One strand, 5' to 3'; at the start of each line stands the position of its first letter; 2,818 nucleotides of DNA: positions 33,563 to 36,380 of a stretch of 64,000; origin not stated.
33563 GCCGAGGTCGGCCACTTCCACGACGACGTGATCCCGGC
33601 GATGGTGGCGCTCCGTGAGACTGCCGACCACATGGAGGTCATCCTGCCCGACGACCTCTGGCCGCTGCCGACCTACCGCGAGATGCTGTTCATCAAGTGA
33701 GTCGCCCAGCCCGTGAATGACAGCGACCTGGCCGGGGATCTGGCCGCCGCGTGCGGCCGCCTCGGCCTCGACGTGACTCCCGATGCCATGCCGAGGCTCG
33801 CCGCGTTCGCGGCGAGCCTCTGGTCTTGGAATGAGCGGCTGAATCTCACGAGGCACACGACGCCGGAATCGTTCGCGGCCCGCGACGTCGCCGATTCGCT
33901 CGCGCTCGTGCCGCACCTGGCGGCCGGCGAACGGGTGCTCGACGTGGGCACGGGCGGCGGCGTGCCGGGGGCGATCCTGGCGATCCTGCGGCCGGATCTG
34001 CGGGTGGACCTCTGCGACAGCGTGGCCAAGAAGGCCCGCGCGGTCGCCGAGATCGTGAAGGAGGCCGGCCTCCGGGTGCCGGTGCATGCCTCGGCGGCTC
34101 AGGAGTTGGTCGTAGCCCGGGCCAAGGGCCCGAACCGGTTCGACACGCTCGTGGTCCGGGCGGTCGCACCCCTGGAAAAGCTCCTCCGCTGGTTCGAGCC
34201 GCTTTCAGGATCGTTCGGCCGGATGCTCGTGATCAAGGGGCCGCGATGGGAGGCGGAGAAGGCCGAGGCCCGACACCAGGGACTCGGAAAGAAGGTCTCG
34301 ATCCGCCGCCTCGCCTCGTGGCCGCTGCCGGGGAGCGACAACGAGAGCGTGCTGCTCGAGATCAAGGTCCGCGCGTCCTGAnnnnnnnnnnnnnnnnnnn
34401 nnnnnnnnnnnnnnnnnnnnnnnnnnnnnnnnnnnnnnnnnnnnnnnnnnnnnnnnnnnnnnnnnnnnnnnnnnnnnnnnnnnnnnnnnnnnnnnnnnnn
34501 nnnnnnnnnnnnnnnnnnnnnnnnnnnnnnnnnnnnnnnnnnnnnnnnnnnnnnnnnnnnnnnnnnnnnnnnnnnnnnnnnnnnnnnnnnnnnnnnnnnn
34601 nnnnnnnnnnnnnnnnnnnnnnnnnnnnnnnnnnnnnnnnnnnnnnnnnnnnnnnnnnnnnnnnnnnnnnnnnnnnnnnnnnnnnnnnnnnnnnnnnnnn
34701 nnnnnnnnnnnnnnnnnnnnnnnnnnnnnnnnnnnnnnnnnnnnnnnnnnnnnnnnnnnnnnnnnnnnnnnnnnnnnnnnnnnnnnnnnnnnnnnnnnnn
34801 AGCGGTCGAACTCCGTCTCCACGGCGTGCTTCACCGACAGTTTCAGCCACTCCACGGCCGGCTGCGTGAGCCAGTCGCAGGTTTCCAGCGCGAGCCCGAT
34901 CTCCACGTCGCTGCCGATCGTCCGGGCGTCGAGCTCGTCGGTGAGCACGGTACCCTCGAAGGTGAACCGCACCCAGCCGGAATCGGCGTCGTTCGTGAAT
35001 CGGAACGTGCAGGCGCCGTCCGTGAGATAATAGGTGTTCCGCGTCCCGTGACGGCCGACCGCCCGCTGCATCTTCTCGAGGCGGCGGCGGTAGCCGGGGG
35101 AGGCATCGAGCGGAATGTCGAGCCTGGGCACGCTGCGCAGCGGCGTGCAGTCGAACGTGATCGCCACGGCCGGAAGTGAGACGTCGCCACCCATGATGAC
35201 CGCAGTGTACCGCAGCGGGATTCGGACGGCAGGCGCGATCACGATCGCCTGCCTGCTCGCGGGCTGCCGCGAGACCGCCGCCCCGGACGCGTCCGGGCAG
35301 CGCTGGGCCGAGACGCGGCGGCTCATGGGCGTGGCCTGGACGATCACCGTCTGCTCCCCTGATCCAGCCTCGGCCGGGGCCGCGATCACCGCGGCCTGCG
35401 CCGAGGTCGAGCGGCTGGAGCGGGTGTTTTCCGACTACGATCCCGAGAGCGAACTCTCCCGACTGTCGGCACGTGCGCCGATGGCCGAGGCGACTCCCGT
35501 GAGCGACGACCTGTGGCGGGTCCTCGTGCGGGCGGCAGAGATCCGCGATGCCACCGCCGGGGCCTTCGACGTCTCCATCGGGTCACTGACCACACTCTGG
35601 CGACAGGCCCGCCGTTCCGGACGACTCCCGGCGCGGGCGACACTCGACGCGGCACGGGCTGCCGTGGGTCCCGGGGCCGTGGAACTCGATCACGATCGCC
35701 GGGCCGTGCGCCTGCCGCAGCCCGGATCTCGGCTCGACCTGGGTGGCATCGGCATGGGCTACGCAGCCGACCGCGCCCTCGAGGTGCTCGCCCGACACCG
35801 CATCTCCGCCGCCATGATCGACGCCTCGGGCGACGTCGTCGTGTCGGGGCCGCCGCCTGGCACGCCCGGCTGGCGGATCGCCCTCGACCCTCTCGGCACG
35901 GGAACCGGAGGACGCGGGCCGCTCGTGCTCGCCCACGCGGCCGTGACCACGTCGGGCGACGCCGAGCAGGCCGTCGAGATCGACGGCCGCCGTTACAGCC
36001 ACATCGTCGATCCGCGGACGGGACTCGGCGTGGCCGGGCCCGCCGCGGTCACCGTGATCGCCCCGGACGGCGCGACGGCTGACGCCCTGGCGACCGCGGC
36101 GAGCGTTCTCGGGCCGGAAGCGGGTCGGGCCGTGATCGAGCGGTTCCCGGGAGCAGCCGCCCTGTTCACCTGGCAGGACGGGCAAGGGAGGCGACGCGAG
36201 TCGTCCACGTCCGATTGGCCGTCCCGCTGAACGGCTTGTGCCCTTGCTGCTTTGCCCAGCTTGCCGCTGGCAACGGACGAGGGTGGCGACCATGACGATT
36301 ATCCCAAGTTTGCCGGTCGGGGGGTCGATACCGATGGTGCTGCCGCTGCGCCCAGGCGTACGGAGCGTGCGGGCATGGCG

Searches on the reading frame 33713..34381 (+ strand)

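Call 23: search_protein_families(library=pfam, proteins=[window:33713-34381:+], max_evalue=0.001)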
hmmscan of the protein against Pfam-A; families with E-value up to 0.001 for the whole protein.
window:33713-34381:+ (222 aa): 2 families
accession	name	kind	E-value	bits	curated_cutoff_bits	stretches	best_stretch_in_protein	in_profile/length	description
PF02527.21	GidB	-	1.6e-33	116.1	27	1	28-189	4-162/184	rRNA small subunit methyltransferase G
PF05175.20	MTS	-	5.3e-05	23.4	23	1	52-128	9-89/170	Methyltransferase small domain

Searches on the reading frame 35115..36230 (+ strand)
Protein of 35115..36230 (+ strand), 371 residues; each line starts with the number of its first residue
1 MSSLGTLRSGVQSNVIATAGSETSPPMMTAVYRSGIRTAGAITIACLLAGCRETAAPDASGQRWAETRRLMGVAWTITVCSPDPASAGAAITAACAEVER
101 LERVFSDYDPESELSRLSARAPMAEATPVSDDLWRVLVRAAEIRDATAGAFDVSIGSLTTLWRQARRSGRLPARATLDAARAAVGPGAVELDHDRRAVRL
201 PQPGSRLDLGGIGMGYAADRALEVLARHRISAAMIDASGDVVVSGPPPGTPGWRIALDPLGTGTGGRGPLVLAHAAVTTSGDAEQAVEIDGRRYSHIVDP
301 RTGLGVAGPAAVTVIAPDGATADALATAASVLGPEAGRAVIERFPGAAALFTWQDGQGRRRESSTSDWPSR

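Call 22: search_protein_families(library=pfam, proteins=[window:35115-36230:+], max_evalue=0.001)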
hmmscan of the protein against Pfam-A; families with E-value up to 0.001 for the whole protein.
window:35115-36230:+ (371 aa): 1 family
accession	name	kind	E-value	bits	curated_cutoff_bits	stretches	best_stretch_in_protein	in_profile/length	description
PF02424.20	ApbE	-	5.6e-71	239.6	25.6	1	71-351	1-266/266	ApbE family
